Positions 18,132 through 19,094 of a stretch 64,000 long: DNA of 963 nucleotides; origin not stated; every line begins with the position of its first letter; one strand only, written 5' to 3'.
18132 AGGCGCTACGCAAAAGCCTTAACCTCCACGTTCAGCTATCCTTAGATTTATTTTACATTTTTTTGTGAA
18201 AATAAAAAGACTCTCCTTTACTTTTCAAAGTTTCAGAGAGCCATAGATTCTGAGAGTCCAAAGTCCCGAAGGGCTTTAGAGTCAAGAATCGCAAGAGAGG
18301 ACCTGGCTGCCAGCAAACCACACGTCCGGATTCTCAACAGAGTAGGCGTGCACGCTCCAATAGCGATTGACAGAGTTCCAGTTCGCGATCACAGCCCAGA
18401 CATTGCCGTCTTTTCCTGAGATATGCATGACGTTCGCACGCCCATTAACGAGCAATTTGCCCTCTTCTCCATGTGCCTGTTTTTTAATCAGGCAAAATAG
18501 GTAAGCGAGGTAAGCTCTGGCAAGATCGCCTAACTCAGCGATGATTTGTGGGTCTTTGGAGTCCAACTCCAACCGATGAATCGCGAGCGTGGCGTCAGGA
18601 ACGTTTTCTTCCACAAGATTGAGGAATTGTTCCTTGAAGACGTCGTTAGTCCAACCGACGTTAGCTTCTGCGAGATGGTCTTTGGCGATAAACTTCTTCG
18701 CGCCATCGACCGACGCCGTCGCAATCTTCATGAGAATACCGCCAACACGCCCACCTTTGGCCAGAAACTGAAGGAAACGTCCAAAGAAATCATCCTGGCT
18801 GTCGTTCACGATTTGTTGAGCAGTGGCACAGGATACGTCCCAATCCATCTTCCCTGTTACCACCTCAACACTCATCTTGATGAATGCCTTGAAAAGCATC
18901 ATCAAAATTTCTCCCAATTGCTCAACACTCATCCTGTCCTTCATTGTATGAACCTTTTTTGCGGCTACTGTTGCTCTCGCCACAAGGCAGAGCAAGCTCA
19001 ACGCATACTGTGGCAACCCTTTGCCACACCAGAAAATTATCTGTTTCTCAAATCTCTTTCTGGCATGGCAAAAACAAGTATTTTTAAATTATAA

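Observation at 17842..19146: Cassette 2 of the family, with a 3' partial pseudo-copy about 330 nt downstream of the full gene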

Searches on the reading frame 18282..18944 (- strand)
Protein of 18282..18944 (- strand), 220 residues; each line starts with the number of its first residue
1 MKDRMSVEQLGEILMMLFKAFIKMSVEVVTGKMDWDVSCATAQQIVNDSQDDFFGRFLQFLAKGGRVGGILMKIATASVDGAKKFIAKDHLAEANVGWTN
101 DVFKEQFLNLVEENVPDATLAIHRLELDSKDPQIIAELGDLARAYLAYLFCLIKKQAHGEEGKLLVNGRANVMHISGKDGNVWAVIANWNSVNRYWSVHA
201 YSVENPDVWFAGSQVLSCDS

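Call 11: search_protein_families(library=pfam, proteins=[window:18282-18944:-], max_evalue=0.01)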
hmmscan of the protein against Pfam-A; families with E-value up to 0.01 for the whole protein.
window:18282-18944:- (220 aa): 0 families

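Call 17: find_encoding_contigs(protein=window:18282-18944:-, flank=10000, max_places=6)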
Protein window:18282-18944:- (220 aa): 15 contigs read that carry it; 6 places shown.
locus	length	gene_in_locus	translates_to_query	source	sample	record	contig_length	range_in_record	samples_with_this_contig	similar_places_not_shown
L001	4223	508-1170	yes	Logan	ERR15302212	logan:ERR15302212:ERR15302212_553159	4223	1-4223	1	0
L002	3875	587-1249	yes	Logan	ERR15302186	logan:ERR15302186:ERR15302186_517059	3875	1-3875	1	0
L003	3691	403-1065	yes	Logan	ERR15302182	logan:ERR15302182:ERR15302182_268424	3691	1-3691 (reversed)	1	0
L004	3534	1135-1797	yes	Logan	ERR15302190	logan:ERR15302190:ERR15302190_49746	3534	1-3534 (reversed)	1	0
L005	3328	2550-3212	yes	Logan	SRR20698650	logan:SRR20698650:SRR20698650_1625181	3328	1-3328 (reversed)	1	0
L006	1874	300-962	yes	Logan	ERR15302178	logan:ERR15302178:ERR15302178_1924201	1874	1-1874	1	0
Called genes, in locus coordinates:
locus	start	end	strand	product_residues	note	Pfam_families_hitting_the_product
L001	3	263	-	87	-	?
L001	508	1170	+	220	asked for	-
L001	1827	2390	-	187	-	PF01195:Pept_tRNA_hydro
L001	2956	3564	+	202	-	PF10502:Peptidase_S26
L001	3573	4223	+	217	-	?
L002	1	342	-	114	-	?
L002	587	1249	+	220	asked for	-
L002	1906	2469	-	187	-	PF01195:Pept_tRNA_hydro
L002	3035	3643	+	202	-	PF10502:Peptidase_S26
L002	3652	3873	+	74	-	?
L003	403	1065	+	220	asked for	-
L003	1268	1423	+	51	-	-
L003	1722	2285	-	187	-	PF01195:Pept_tRNA_hydro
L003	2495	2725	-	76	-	-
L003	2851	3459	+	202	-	PF10502:Peptidase_S26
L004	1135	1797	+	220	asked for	-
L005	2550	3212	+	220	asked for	-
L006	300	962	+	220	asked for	-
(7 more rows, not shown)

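Call 19: find_homologous_proteins(query=window:18282-18944:-, max_evalue=0.001)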
Query window:18282-18944:- (220 aa): 26 proteins with E <= 0.001 among 177 candidates.
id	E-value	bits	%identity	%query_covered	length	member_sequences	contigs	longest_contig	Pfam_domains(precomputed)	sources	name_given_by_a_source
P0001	1.4e-143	494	100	100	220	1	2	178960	-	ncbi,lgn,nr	ncbi:MAG: hypothetical protein NTY81_00865 [Candidatus Staskawiczbacteria bacterium]|nr:hypothetical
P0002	2.0e-56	209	53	100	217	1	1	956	-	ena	-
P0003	1.7e-50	189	58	69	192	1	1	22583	-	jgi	jgi:hypothetical protein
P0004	9.6e-49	184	59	77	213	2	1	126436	-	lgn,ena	-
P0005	1.2e-47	180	52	86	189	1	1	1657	-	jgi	jgi:hypothetical protein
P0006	1.4e-46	177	59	69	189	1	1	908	-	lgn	-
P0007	3.7e-46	175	49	84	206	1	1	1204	-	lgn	-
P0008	8.6e-45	171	55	69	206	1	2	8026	-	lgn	-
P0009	1.8e-44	170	56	69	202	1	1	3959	-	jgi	-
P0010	2.4e-44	169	55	68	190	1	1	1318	-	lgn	-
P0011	7.1e-44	168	47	84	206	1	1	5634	-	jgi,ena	-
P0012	4.7e-41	159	54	69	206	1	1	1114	-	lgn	-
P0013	5.8e-41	158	54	69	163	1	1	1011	-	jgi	-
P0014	7.2e-41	158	49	86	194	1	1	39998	-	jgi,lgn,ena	-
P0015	1.9e-39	153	50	70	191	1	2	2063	-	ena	-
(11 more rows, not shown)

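Call 25: find_encoding_contigs(protein=P0004, flank=6000, max_places=2)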
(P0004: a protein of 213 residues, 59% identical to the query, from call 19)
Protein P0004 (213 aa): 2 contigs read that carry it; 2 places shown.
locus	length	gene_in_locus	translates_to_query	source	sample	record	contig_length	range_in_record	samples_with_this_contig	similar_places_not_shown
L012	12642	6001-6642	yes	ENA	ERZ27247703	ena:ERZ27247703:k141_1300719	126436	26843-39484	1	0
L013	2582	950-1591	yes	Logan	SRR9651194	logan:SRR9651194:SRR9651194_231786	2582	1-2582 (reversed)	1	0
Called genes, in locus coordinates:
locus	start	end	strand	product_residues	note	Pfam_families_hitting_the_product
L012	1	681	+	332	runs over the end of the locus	PF14528:LAGLIDADG_3 (weak)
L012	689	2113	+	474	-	PF09334:tRNA-synt_1g, PF00133:tRNA-synt_1, PF01406:tRNA-synt_1e, PF08264:Anticodon_1 (weak)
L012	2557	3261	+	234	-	PF01026:TatD_DNase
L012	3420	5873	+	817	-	PF00133:tRNA-synt_1, PF01406:tRNA-synt_1e (faint), PF09334:tRNA-synt_1g, PF13603:tRNA-synt_1_2, PF00133:tRNA-synt_1, PF08264:Anticodon_1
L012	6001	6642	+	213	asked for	-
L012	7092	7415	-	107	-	PF22296:bAvd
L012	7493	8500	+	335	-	PF00078:RVT_1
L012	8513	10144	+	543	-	PF01855:POR_N, PF02775:TPP_enzyme_C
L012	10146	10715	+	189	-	PF01558:POR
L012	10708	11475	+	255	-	PF00483:NTP_transferase, PF01128:IspD (faint), PF12804:NTP_transf_3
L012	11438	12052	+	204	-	PF01300:Sua5_yciO_yrdC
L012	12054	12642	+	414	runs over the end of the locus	PF00464:SHMT, PF00155:Aminotran_1_2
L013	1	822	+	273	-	?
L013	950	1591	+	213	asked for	-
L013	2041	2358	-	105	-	PF22296:bAvd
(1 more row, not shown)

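Call 26: find_encoding_contigs(protein=P0014, flank=6000, max_places=2)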
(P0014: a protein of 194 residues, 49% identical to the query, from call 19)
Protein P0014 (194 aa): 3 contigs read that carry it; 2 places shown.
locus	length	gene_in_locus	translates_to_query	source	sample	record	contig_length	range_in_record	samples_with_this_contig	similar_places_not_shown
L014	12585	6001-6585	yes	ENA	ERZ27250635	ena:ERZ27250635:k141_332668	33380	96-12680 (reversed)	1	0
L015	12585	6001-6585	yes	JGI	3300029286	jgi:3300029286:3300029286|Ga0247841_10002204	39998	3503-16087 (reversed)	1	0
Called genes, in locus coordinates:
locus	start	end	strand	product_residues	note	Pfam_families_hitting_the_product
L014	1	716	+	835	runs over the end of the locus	PF00133:tRNA-synt_1, PF09334:tRNA-synt_1g, PF01406:tRNA-synt_1e (faint), PF13603:tRNA-synt_1_2, PF00133:tRNA-synt_1, PF08264:Anticodon_1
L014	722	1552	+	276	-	-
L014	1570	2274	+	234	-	-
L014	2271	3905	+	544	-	PF01855:POR_N, PF02775:TPP_enzyme_C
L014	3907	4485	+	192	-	PF01558:POR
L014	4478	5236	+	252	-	PF00483:NTP_transferase, PF12804:NTP_transf_3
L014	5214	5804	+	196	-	PF01300:Sua5_yciO_yrdC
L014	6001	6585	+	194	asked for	-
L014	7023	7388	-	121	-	PF22296:bAvd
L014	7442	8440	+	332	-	PF00078:RVT_1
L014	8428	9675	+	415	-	PF00464:SHMT, PF00155:Aminotran_1_2 (weak)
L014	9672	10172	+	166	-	PF01569:PAP2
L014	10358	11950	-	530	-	-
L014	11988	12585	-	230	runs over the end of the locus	?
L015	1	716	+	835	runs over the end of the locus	PF00133:tRNA-synt_1, PF09334:tRNA-synt_1g, PF01406:tRNA-synt_1e (faint), PF13603:tRNA-synt_1_2, PF00133:tRNA-synt_1, PF08264:Anticodon_1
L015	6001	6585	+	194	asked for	-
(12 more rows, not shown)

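Call 27: find_encoding_contigs(protein=P0003, flank=6000, max_places=2)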
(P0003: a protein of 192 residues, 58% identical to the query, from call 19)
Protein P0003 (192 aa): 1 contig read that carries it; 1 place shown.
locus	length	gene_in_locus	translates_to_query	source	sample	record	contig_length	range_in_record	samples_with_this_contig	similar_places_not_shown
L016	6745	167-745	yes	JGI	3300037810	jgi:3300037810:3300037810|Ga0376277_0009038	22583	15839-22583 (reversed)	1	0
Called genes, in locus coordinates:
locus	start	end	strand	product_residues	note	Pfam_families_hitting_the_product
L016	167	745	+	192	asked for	-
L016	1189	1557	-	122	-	PF22296:bAvd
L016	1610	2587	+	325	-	PF00078:RVT_1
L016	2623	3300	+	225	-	PF00696:AA_kinase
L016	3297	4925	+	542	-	PF03485:Arg_tRNA_synt_N, PF00750:tRNA-synt_1d, PF09334:tRNA-synt_1g (faint), PF05746:DALR_1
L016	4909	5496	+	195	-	PF00300:His_Phos_1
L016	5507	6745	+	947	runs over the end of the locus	-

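Call 28: list_cluster_members(proteins=[window:18282-18944:-, window:417-1055:-, window:59683-60204:-])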
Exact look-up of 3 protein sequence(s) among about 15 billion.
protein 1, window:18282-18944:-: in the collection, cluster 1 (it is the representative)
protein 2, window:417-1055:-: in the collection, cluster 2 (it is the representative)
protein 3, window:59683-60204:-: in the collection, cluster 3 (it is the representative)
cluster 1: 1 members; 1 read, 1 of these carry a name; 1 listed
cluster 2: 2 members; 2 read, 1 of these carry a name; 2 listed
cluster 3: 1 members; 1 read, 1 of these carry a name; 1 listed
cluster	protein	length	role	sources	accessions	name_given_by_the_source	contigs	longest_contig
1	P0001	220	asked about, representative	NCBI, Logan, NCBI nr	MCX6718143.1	MAG: hypothetical protein NTY81_00865 [Candidatus Staskawiczbacteria bacterium] | hypothetical protein [Candidatus Staskawiczbacteria bacterium]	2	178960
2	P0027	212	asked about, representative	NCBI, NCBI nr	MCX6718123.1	MAG: hypothetical protein NTY81_00765 [Candidatus Staskawiczbacteria bacterium] | hypothetical protein [Candidatus Staskawiczbacteria bacterium]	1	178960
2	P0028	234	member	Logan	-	-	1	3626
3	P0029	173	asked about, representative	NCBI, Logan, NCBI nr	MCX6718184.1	MAG: hypothetical protein NTY81_01080 [Candidatus Staskawiczbacteria bacterium] | hypothetical protein [Candidatus Staskawiczbacteria bacterium]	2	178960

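Call 61: predict_structure(alignment_id=A3)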
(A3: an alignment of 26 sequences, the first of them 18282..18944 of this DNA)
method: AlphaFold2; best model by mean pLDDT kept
length: 220 residues; sequences in the alignment: 26
mean_pLDDT: 86.4   pTM: 0.70
mean pLDDT of the five models: 86.4, 84.2, 82.8, 81.2, 75.5
residues with pLDDT >= 90: 134; 70-90: 50; 50-70: 31; < 50: 5
segments of 3 or more residues with pLDDT < 50: 64-67
pLDDT, mean of each block of 10 residues (from residue 1): 75 78 74 71 66 60 57 95 98 98 98 98 94 93 97 94 83 97 96 96 90 91
secondary structure, 60 per line:
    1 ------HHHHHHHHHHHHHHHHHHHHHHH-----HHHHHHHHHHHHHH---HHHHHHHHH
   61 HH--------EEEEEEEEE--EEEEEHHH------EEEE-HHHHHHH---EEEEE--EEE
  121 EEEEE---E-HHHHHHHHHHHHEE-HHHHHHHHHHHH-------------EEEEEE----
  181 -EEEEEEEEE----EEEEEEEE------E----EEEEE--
elements in order: H7-29 H35-48 H52-62 E71-79 E82-86 E96-99 H101-107 E111-115 E118-125 H131-142 H146-157 E171-176 E182-190 E195-202 E214-218

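Call 89: search_protein_families(library=ncbifam, proteins=[window:18282-18944:-], max_evalue=0.01)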
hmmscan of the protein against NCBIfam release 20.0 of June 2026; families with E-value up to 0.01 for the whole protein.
window:18282-18944:- (220 aa): 0 families

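Call 90: search_protein_families(library=pfam, proteins=[L016:1189-1557:-], max_evalue=0.01)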
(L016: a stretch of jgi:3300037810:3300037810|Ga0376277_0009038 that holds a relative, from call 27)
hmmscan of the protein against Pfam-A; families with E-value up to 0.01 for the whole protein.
L016:1189-1557:- (122 aa): 1 family
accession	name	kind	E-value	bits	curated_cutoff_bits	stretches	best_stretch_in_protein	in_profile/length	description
PF22296.2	bAvd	-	1e-10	42.5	40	1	5-107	5-106/107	bAvd-like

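Call 92: fold_search(model_id=the predicted structure, library=pdb)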
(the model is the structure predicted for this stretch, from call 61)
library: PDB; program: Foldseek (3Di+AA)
matches with E <= 10: 216; with E <= 0.001: 0
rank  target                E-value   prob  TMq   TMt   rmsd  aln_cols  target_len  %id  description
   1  8bo9_B                5.2e-01  0.02  0.12  0.14  17.6       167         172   13  NanoLuc-D9R/H57A/K89R mutant complexed with azacoelenterazine bound in intra-barrel catalytic site (released 2023-09-27)
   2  4biz_E                1.4e+00  0.02  0.16  0.15  18.0       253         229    9  Crystal structure of CpxAHDC (orthorhombic form 2) (released 2014-04-23)
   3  1aot_F                1.6e+00  0.09  0.12  0.22   3.1        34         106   18  NMR STRUCTURE OF THE FYN SH2 DOMAIN COMPLEXED WITH A PHOSPHOTYROSYL PEPTIDE, MINIMIZED AVERAGE STRUCTURE (released 1998-01-14)
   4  4uze_B                1.6e+00  0.05  0.10  0.07  11.7        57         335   16  R66A mutant of FAD synthetase from Corynebacterium ammoniagenes (released 2015-04-08)
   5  8iuf_S3               1.8e+00  0.07  0.13  0.12   8.7        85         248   13  Cryo-EM structure of Euglena gracilis super-complex I+III2+IV, composite (released 2024-02-28)
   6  1ks4                  1.8e+00  0.04  0.12  0.12  12.2        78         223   14  The structure of Aspergillus niger endoglucanase-palladium complex (released 2003-01-21)
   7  9bcx_5                1.9e+00  0.03  0.16  0.07  14.0       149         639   10  Cryo-EM structure of the S. cerevisiae ORC-Cdc6-Mcm2-7-DNA complex with a fully closed Mcm2-Mcm5 DNA entry gate (released 2025-01-01)
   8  8oj1_A                1.9e+00  0.02  0.16  0.13  20.5       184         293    8  Crystal structure of the DNA binding domain of M. polymorpha Auxin Response Factor 2 (MpARF2) in complex with High Aff (released 2024-04-03)
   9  1oa3_A                1.9e+00  0.02  0.11  0.11  10.6        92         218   14  Comparison of Family 12 Glycoside Hydrolases and Recruited Substitutions Important for Thermal Stability (released 2003-03-27)
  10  9d93_Jb               2.0e+00  0.02  0.13  0.10  19.6       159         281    7  Mycobacteriophage Bxb1 tail tip - Composite map and model (released 2024-09-25)
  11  3mki_A                2.0e+00  0.01  0.10  0.15  13.8       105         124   13  Crystal Structure of Ketosteroid Isomerase D38ED99N from Pseudomonas Testosteroni (tKSI) (released 2011-11-23)
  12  5ja8_C                2.1e+00  0.09  0.17  0.28   5.7        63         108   10  Crystal structure of the HigB2 toxin in complex with Nb2 (released 2017-04-05)
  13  4q8g_B                2.1e+00  0.07  0.14  0.09   9.6        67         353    9  Structure of the Saccharomyces cerevisiae PAN2 pseudoubiquitin-hydrolase (released 2014-06-04)
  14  1olq_A                2.1e+00  0.01  0.08  0.09  10.6        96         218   14  The Trichoderma reesei cel12a P201C mutant, structure at 1.7 A resolution (released 2003-11-25)
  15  3h3h_B                2.2e+00  0.12  0.12  0.20   3.1        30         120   17  Crystal structure of a snoal-like protein of unknown function (bth_ii0226) from burkholderia thailandensis e264 at 1.6 (released 2009-05-05)
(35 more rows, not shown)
